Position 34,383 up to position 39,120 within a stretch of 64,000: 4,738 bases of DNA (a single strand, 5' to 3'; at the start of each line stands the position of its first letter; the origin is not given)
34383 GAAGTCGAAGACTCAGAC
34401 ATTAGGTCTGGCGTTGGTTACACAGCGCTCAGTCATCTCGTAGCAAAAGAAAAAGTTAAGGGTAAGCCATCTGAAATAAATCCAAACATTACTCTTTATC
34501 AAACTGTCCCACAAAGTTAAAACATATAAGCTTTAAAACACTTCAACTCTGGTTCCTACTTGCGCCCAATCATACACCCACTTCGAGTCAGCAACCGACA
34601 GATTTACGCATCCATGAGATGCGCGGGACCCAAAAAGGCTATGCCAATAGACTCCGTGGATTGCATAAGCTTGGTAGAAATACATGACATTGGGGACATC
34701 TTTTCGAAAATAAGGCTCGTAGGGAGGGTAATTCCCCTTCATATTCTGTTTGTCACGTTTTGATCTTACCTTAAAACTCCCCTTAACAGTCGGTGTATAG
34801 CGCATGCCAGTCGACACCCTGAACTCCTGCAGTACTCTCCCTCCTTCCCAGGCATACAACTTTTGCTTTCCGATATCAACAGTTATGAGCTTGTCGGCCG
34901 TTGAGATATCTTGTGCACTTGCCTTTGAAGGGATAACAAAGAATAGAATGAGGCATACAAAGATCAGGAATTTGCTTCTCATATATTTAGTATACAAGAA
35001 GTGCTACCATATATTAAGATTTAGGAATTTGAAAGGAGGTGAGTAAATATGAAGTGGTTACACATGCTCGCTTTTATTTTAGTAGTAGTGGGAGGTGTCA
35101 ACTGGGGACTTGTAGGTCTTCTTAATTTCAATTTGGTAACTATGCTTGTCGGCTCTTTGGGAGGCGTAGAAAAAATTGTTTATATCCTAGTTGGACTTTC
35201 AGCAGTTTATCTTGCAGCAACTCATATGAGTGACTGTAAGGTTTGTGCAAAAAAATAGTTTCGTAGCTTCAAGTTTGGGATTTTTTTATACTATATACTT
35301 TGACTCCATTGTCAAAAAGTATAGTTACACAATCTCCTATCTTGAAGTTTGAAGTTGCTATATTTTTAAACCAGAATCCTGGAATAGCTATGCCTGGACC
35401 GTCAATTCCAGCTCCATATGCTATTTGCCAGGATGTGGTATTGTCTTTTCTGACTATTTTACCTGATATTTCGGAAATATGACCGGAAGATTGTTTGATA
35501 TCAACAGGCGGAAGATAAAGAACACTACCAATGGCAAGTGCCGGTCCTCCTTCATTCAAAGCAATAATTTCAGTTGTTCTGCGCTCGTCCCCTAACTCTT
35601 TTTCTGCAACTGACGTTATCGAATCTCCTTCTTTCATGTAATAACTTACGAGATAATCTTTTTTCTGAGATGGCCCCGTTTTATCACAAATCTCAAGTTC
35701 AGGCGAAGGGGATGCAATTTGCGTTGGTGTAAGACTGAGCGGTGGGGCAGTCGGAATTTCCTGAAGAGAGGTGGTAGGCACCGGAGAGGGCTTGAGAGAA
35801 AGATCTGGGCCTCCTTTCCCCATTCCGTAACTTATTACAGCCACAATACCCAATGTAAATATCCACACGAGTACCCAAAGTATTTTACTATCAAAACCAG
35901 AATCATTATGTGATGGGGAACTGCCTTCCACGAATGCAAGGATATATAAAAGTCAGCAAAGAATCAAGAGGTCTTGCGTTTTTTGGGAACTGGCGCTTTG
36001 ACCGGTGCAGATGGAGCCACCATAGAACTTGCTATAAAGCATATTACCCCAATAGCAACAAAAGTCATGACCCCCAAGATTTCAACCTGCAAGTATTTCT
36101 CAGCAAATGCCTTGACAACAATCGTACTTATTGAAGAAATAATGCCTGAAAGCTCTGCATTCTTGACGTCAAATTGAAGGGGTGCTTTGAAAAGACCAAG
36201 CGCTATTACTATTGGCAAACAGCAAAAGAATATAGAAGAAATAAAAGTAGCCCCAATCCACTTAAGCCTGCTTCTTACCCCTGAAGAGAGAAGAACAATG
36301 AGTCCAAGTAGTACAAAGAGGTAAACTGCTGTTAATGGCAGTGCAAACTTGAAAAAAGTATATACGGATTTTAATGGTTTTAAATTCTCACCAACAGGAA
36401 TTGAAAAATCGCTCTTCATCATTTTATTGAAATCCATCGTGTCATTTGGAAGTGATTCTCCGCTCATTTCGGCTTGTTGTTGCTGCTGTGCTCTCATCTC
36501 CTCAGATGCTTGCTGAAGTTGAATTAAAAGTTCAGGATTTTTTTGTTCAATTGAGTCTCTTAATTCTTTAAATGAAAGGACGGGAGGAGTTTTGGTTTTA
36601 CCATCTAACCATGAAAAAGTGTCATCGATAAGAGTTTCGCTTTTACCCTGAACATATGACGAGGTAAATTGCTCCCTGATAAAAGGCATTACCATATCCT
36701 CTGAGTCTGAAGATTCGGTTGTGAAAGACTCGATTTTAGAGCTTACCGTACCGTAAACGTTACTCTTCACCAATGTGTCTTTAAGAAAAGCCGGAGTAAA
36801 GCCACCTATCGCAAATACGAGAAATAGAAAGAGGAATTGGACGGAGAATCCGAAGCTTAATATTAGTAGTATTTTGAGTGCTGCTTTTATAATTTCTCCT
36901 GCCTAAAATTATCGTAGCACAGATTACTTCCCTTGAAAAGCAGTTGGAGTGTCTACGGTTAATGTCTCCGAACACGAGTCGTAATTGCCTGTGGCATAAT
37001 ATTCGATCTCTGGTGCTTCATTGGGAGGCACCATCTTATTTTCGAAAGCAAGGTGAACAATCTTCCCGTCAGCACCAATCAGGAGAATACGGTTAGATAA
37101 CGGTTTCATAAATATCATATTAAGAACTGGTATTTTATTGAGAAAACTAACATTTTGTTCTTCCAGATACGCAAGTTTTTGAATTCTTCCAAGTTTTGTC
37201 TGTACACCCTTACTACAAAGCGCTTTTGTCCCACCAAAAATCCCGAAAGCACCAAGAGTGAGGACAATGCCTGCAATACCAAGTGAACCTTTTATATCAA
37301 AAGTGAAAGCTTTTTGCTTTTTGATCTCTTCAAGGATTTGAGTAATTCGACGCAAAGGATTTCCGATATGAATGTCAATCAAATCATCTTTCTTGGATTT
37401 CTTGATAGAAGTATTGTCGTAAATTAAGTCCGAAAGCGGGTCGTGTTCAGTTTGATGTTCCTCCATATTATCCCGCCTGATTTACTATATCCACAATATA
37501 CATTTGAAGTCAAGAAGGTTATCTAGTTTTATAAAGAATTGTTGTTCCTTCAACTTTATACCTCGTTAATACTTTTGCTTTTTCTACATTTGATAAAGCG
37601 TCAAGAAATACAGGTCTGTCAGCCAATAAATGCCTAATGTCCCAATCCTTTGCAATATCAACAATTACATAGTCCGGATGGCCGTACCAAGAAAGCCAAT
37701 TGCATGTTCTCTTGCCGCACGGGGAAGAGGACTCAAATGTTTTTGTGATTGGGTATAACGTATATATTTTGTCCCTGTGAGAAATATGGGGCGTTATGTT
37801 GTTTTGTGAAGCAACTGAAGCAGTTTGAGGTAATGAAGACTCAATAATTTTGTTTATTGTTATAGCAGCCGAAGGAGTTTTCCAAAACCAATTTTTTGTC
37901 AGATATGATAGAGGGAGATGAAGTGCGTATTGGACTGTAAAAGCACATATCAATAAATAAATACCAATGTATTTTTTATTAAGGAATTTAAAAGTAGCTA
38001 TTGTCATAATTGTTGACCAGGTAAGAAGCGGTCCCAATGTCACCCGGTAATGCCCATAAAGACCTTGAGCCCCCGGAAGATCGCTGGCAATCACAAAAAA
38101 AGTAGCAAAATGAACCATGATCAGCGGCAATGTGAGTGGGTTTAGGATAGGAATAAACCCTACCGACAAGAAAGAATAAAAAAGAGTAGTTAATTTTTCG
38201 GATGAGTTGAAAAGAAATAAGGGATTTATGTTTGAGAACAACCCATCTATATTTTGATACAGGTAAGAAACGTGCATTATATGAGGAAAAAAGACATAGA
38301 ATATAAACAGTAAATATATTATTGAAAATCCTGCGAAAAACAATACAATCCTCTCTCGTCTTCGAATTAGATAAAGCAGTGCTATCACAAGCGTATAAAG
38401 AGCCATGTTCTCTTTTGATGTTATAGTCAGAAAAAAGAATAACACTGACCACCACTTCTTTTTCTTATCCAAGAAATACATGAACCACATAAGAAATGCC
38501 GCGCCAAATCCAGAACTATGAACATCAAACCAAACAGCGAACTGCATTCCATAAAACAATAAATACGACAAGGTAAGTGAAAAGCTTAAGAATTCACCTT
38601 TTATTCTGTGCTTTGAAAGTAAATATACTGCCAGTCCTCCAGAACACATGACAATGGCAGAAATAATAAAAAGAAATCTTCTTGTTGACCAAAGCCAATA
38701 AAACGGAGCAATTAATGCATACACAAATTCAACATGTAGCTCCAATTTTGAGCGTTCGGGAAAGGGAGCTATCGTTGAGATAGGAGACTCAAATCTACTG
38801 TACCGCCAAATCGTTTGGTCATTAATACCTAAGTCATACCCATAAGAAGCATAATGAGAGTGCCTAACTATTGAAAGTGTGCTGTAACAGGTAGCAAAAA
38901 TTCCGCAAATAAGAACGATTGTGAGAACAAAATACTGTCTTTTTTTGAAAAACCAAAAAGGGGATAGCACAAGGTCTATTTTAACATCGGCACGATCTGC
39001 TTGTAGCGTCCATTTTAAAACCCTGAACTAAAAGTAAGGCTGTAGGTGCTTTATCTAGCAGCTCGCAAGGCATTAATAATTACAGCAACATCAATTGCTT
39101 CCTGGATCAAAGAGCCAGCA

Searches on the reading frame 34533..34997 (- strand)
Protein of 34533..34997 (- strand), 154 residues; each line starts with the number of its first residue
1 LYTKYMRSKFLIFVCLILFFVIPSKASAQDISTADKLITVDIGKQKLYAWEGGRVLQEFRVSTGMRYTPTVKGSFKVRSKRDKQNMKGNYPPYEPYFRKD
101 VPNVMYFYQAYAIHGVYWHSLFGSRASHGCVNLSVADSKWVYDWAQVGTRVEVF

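Call 71: search_protein_families(library=pfam, proteins=[window:34533-34997:-], max_evalue=0.001)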
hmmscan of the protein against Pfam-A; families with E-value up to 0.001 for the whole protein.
window:34533-34997:- (154 aa): 1 family
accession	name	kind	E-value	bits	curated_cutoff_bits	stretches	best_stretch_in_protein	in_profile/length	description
PF03734.19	YkuD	-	1.3e-28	100.8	23.4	1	36-153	2-146/146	L,D-transpeptidase catalytic domain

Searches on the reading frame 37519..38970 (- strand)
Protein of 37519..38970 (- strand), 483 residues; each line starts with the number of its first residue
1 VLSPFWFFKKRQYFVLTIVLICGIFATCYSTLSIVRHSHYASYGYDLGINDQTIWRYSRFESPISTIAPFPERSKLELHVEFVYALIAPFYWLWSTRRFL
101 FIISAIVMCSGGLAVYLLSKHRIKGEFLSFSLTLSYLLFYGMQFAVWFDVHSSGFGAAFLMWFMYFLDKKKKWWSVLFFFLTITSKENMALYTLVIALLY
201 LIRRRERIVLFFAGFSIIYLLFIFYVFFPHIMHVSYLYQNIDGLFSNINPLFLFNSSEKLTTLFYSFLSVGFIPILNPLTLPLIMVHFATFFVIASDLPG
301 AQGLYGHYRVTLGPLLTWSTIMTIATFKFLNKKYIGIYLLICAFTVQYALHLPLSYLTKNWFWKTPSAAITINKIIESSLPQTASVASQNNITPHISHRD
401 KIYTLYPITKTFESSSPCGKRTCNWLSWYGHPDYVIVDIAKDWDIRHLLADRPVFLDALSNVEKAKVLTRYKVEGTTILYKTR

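Call 3: search_protein_families(library=pfam, proteins=[window:37519-38970:-], max_evalue=0.01)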
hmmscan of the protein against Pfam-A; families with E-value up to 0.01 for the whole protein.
window:37519-38970:- (483 aa): 1 family
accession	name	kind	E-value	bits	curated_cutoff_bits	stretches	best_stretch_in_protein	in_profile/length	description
PF09852.15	DUF2079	-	5.9e-29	101.9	28.2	1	41-411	6-406/459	Predicted membrane protein (DUF2079)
